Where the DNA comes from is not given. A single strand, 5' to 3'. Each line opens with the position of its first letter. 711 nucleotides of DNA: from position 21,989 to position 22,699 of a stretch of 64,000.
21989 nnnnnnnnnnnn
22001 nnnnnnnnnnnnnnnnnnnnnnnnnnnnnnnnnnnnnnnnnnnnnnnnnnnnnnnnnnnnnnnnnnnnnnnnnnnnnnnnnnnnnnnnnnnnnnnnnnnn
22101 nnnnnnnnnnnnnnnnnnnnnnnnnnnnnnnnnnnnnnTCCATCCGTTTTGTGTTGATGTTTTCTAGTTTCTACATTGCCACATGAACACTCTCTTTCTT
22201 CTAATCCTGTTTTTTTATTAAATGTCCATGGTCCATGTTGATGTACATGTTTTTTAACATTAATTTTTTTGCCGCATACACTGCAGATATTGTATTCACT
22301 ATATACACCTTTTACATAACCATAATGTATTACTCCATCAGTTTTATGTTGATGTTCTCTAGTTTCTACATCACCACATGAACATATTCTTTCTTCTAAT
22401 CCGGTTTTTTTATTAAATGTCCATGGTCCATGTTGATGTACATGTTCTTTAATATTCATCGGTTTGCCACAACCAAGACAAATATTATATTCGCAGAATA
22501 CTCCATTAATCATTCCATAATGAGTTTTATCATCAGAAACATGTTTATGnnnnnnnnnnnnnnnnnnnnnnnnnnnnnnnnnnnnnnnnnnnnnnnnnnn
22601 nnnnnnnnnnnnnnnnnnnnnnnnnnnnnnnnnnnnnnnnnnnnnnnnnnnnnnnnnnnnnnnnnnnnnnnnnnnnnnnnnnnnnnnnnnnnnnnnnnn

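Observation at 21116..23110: Secreted protein made of tandem Cys4/His-rich zinc-ribbon-like modules, translationally coupled to SipW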

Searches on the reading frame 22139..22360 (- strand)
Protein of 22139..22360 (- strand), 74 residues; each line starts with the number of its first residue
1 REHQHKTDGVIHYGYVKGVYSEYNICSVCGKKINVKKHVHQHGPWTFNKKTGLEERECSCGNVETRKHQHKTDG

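Call 71: predict_structure(alignment_id=A9)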
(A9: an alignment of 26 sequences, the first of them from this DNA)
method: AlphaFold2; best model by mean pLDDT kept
length: 74 residues; sequences in the alignment: 26
mean_pLDDT: 90.5   pTM: 0.61
mean pLDDT of the five models: 90.5, 89.3, 87.6, 86.5, 83.9
residues with pLDDT >= 90: 57; 70-90: 13; 50-70: 3; < 50: 1
segments of 3 or more residues with pLDDT < 50: none
pLDDT, mean of each block of 10 residues (from residue 1): 92 93 96 94 91 92 89 58
secondary structure, 60 per line:
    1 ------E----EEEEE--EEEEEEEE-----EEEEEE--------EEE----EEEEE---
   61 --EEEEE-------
elements in order: E12-16 E19-26 E32-37 E46-48 E53-57 E63-67

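Call 75: fold_search(model_id=the predicted structure, library=pdb)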
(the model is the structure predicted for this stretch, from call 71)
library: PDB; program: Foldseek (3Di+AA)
matches with E <= 10: 677; with E <= 0.001: 0
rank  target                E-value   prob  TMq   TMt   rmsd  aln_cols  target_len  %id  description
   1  6v9g_B                2.0e-01  0.38  0.26  0.06  10.9        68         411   16  Kindlin-3 double deletion mutant long form (released 2020-07-22)
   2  6xtj                  2.1e-01  0.44  0.27  0.05  11.4        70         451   11  The high resolution structure of the FERM domain of human FERMT2 (released 2020-02-12)
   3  5xpy                  2.7e-01  0.44  0.26  0.06  10.3        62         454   11  Structural basis of kindlin-mediated integrin recognition and activation (released 2017-07-26)
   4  6v97_B                3.2e-01  0.33  0.25  0.06   9.8        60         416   13  Kindlin-3 double deletion mutant short form (released 2020-07-22)
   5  5xpz_B                3.4e-01  0.25  0.24  0.06  11.0        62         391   10  Structural basis of kindlin-mediated integrin recognition and activation (released 2017-07-26)
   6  5xpz_A                4.5e-01  0.25  0.24  0.06  10.2        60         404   12  Structural basis of kindlin-mediated integrin recognition and activation (released 2017-07-26)
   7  2z2o_D                4.8e-01  0.20  0.26  0.07  11.8        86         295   10  Crystal Structure of apo virginiamycin B lyase from Staphylococcus aureus (released 2007-06-19)
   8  5ov3_A                5.8e-01  0.38  0.28  0.08  13.8        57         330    7  Structure of the RbBP5 beta-propeller domain (released 2018-03-28)
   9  2z2o_C                6.9e-01  0.15  0.25  0.07  11.6        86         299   10  Crystal Structure of apo virginiamycin B lyase from Staphylococcus aureus (released 2007-06-19)
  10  6v97_A                7.3e-01  0.20  0.25  0.06   9.6        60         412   13  Kindlin-3 double deletion mutant short form (released 2020-07-22)
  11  5xq0_B                8.2e-01  0.16  0.25  0.07   9.2        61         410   11  Structural basis of kindlin-mediated integrin recognition and activation (released 2017-07-26)
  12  9dum_A                8.7e-01  0.25  0.29  0.07  12.8        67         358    9  Human PELP1-WDR18-TEX10 complex (released 2025-04-30)
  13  7nsb_g                8.7e-01  0.21  0.29  0.06  12.7        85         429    8  Supramolecular assembly module of yeast Chelator-GID SR4 E3 ubiquitin ligase (released 2021-05-05)
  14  8hmc_B                8.7e-01  0.20  0.28  0.03  12.7        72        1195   12  base module state 1 of Tetrahymena IFT-A (released 2023-06-14)
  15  6r5x_A                8.7e-01  0.12  0.23  0.22  10.5        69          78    9  8-bladed beta-propeller formed by four 2-bladed fragments (released 2019-11-13)
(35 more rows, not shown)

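Call 87: fold_search(model_id=the predicted structure, library=viral)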
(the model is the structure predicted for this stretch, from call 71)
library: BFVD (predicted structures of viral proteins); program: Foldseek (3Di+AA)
matches with E <= 10: 658; with E <= 0.001: 0
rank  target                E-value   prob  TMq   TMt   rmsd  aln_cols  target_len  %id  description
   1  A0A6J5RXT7            6.0e-02  0.44  0.27  0.17  12.6        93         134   16  Uncharacterized protein [uncultured Caudovirales phage]
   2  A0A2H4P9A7            8.6e-02  0.77  0.32  0.10  14.7        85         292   18  Uncharacterized protein [Corynebacterium phage PotatoChip]
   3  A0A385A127            1.0e-01  0.75  0.30  0.07  12.1        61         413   13  (no name in the UniProt tables at hand)
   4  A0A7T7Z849            3.0e-01  0.30  0.27  0.30   8.4        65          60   11  Uncharacterized protein [Pseudomonas phage TH15]
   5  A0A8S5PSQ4            3.1e-01  0.60  0.34  0.09   9.1        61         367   18  Uncharacterized protein [Siphoviridae sp. ct96x5]
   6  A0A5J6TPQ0            3.3e-01  0.47  0.38  0.11  11.1        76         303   12  (no name in the UniProt tables at hand)
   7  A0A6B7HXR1            3.8e-01  0.21  0.28  0.07  14.9        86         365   19  Uncharacterized protein [Vibrio phage vB_VpaP_MGD2]
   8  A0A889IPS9            4.0e-01  0.38  0.32  0.23  12.0        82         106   12  (no name in the UniProt tables at hand)
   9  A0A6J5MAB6            4.2e-01  0.63  0.40  0.08   9.3        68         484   12  Uncharacterized protein [uncultured Caudovirales phage]
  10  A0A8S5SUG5            4.5e-01  0.35  0.33  0.07   9.6        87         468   18  Leucine rich repeat protein [Siphoviridae sp. ctqPo10]
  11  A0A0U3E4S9            4.5e-01  0.23  0.28  0.25  17.1        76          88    5  Uncharacterized protein [Pseudomonas phage SM1]
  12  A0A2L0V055            5.0e-01  0.28  0.30  0.28  13.2        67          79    7  Uncharacterized protein [Agrobacterium phage Atu_ph07]
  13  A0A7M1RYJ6            5.4e-01  0.54  0.32  0.05   8.3        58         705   14  Uncharacterized protein [uncultured phage cr108_1]
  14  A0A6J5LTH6            5.4e-01  0.21  0.27  0.04   8.7        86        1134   12  Anti-CBASS protein Acb1 [uncultured Caudovirales phage]
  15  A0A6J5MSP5            5.7e-01  0.20  0.29  0.12  12.3        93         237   13  Uncharacterized protein [uncultured Caudovirales phage]
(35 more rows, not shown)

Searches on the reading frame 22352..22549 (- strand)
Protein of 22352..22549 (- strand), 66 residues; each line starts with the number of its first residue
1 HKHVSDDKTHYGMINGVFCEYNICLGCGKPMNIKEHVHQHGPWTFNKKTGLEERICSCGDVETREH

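Call 24: search_protein_representatives(alignment_id=A4)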
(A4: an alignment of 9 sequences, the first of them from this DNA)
Query: 9 sequences, 68 profile positions. Proteins with E-value up to 0.001 (for the whole library): 144; up to 1e-10: 17; up to 1e-30: 2. The best 144 are listed.
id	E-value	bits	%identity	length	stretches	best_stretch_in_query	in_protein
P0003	1.7e-46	172.2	-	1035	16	6-68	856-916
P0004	1.2e-31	124.7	-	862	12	6-62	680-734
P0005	7.9e-29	115.6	-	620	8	1-68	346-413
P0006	7.2e-23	96.6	-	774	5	3-62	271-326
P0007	7.4e-20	86.9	-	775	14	2-63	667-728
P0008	1.1e-18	83.1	-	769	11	6-66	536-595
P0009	1.1e-17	80.0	-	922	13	23-68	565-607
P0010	3.1e-17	78.5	-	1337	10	7-66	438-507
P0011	1.8e-16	76.0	-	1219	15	23-68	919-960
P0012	8.4e-16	73.9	-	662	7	20-62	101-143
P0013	3.4e-13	65.6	-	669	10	8-68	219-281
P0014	2.2e-12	63.0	-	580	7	36-65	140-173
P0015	2.4e-12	62.8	-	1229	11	24-68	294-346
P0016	2.7e-12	62.7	-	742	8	15-66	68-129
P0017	2.7e-11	59.5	-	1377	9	22-66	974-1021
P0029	2.9e-09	53.0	-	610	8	17-61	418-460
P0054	4.3e-07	46.0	-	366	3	1-62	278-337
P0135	4.9e-04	36.2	-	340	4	24-63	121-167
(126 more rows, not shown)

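Call 26: search_protein_families(library=pfam, proteins=[P0003, P0004, P0006, P0007, P0008, P0009, P0010, P0011, P0012, P0013], max_evalue=0.01)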
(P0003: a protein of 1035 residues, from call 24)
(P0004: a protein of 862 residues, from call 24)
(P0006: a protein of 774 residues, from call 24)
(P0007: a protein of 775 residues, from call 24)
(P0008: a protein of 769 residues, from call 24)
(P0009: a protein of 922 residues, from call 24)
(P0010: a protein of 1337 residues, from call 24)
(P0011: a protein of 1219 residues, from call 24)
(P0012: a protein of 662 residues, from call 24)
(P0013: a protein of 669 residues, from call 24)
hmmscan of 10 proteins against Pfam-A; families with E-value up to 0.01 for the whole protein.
P0003 (1035 aa): 0 families

P0004 (862 aa): 0 families

P0006 (774 aa): 3 families
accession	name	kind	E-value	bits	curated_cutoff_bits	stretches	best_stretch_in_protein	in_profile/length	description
PF00253.27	Ribosomal_S14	-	4.4e-05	23.6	27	0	342-357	8-23/54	Ribosomal protein S14p/S29e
PF16461.11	Phage_TTP_12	-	0.0013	19.1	26.1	0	214-270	8-64/135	Lambda phage tail tube protein, TTP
PF03107.22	C1_2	-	0.0093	16.7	26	0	282-300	12-30/48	C1 domain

P0007 (775 aa): 0 families

P0008 (769 aa): 1 family
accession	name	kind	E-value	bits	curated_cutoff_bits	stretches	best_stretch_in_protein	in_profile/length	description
PF08115.16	Toxin_28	-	0.00092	19.5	25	1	635-658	1-24/35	SFI toxin family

P0009 (922 aa): 0 families

P0010 (1337 aa): 4 families
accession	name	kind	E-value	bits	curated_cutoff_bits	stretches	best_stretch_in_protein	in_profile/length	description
PF00395.25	SLH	-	7e-42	141.6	20.8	3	35-76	1-43/44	S-layer homology domain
PF02892.21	zf-BED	-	1.8e-11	44.3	20.6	0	451-469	14-32/44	BED zinc finger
PF21936.2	Pcf11_C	-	0.0024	18.2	26.7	0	1091-1110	10-29/54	Pcf11, C-terminal domain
PF04677.20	CwfJ_C_1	-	0.0088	16.3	21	0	708-737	33-62/122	Protein similar to CwfJ C-terminus 1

P0011 (1219 aa): 5 families
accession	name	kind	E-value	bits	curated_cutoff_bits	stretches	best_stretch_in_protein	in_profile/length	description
PF18560.7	Lectin_like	-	4.6e-26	92.3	27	1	352-499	1-156/156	Lectin like domain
PF00112.29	Peptidase_C1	-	8.5e-19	68.9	20.7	1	96-330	2-204/220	Papain family cysteine protease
PF00404.24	Dockerin_1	-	1.3e-07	32.2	22.9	1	1158-1212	1-56/57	Dockerin type I domain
PF17136.10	ribosomal_L24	-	8.1e-07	29.7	27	0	1076-1094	46-64/65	Ribosomal proteins 50S L24/mitochondrial 39S L24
PF09526.16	DUF2387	-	0.00033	21.1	25.9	0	755-792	11-43/72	Probable metal-binding protein (DUF2387)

P0012 (662 aa): 0 families

P0013 (669 aa): 0 families

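Call 27: list_cluster_members(proteins=[P0003, P0004, P0005, P0006, P0007, P0008, P0009, P0010, P0012, P0013])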
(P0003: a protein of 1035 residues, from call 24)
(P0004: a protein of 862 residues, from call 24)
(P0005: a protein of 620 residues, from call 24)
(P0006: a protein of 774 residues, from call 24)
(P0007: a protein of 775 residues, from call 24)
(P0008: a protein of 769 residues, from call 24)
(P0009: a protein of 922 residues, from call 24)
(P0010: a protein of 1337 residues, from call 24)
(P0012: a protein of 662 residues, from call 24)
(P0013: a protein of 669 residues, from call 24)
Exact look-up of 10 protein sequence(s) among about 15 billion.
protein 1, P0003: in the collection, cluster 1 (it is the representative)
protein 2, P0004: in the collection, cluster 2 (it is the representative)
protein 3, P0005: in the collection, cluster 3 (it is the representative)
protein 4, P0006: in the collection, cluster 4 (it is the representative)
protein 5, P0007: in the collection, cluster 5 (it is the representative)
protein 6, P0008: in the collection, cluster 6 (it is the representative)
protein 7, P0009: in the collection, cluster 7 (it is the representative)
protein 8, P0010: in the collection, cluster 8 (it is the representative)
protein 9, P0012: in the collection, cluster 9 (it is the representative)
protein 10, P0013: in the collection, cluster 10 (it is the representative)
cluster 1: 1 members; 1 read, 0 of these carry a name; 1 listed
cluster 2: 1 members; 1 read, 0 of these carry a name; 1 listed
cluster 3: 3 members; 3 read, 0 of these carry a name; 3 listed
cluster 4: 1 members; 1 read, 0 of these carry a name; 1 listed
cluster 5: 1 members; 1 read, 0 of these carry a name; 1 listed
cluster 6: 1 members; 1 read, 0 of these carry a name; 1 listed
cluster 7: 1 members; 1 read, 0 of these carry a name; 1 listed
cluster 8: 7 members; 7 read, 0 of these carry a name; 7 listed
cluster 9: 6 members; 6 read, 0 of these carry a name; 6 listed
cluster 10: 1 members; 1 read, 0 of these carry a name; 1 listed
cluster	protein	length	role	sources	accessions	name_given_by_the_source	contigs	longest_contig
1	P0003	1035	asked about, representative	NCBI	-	-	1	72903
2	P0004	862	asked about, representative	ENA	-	-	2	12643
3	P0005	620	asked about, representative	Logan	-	-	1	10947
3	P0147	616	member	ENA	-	-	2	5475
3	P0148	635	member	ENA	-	-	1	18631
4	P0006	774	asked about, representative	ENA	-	-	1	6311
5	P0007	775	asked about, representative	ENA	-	-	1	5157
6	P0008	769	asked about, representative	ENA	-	-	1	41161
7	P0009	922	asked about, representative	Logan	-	-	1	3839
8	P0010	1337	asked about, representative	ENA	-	-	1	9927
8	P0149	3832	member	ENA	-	-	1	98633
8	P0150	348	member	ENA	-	-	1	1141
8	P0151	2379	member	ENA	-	-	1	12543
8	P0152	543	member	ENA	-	-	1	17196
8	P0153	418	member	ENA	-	-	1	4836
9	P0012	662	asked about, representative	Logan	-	-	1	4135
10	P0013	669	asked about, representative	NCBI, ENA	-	-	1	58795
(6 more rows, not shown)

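Call 39: search_solved_structures(query=A4, max_evalue=10)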
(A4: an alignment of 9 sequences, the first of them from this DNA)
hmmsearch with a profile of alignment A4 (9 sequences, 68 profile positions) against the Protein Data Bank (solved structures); distinct sequences matched with E-value up to 10: 6.
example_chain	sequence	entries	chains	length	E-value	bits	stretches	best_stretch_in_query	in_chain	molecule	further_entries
2yth_A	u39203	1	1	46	0.13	15.6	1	24-45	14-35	Zinc finger protein 224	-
8tjb_B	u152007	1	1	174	0.19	15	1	8-41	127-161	Hemagglutinin HA2 chain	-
8fmw_Ad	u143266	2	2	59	0.44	13.9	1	51-68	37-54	50S ribosomal protein L32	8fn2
9d0y_D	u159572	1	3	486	0.65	13.4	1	8-41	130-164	Hemagglutinin HA2 chain, Green fluorescent protein fusion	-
2ee8_A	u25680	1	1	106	0.9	12.9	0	24-62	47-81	Protein odd-skipped-related 2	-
7txc_E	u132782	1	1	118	4.8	10.6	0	25-68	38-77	Hypermethylated in cancer 2 protein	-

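Call 42: find_encoding_contigs(protein=P0054, flank=8000, max_places=2)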
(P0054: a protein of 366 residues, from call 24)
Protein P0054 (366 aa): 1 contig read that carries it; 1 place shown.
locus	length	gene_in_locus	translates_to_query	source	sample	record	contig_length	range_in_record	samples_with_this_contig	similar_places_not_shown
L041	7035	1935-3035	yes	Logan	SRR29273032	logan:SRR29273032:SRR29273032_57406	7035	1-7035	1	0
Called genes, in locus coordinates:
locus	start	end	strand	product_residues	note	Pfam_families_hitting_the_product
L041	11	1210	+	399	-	PF00512:HisKA, PF02518:HATPase_c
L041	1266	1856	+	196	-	PF01300:Sua5_yciO_yrdC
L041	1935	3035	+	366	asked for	-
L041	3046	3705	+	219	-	-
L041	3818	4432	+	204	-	-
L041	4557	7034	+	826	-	?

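Call 61: find_encoding_contigs(protein=P0029, flank=9000, max_places=2)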
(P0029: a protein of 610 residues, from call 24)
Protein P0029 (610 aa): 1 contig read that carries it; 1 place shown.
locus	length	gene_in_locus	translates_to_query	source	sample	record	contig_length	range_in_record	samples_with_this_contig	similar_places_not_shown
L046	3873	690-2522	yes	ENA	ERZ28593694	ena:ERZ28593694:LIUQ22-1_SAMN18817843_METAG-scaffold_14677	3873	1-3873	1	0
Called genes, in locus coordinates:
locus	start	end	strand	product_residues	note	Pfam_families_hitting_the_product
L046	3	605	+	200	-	?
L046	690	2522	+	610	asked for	-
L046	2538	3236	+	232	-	-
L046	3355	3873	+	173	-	?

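Call 77: search_protein_families(library=ncbifam, proteins=[P0012, P0006, P0003], max_evalue=0.01)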
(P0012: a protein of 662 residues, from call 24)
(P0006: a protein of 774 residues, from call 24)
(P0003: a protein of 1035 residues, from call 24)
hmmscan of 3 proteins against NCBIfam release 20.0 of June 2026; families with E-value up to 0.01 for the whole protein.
P0012 (662 aa): 0 families

P0006 (774 aa): 2 families
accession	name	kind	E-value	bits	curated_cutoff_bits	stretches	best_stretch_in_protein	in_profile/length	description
NF003143.0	PRK04059.1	equivalog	4.5e-07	30.2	97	0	272-303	20-50/89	50S ribosomal protein L34e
NF005974.0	PRK08061.1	equivalog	0.00069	19.7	77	0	345-357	17-29/61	type Z 30S ribosomal protein S14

P0003 (1035 aa): 0 families

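Call 78: search_protein_families(library=pfam, proteins=[P0016, P0135], max_evalue=0.01)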
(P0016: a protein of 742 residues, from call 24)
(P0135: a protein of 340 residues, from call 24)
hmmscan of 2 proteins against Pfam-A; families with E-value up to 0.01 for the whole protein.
P0016 (742 aa): 5 families
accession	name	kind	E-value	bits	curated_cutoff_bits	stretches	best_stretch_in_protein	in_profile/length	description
PF20719.2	Med16_C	-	7e-09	36.4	21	0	434-501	55-117/123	Mediator complex subunit 16, C-terminal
PF25447.1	RING_ZNF598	-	1e-07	32.6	27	0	416-432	38-54/90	ZNF598 RING finger domain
PF09297.16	Zn_ribbon_NUD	-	2.1e-05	24.6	24.8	0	284-293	2-11/32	NADH pyrophosphatase zinc ribbon domain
PF22400.1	DUF6980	-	0.00023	21.7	27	0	237-255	46-64/99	Domain of unknown function (DUF6980)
PF19938.4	DUF6400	-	0.0013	19.1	27.1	0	337-363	7-33/69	Family of unknown function (DUF6400)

P0135 (340 aa): 0 families

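Call 89: search_solved_structures(query=P0012, max_evalue=0.001, show_alignments=1)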
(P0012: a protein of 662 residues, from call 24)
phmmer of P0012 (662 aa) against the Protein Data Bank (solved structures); distinct sequences matched with E-value up to 0.001: 1.
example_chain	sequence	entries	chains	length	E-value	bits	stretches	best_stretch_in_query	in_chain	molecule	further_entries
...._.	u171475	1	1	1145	5.5e-15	57.9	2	27-105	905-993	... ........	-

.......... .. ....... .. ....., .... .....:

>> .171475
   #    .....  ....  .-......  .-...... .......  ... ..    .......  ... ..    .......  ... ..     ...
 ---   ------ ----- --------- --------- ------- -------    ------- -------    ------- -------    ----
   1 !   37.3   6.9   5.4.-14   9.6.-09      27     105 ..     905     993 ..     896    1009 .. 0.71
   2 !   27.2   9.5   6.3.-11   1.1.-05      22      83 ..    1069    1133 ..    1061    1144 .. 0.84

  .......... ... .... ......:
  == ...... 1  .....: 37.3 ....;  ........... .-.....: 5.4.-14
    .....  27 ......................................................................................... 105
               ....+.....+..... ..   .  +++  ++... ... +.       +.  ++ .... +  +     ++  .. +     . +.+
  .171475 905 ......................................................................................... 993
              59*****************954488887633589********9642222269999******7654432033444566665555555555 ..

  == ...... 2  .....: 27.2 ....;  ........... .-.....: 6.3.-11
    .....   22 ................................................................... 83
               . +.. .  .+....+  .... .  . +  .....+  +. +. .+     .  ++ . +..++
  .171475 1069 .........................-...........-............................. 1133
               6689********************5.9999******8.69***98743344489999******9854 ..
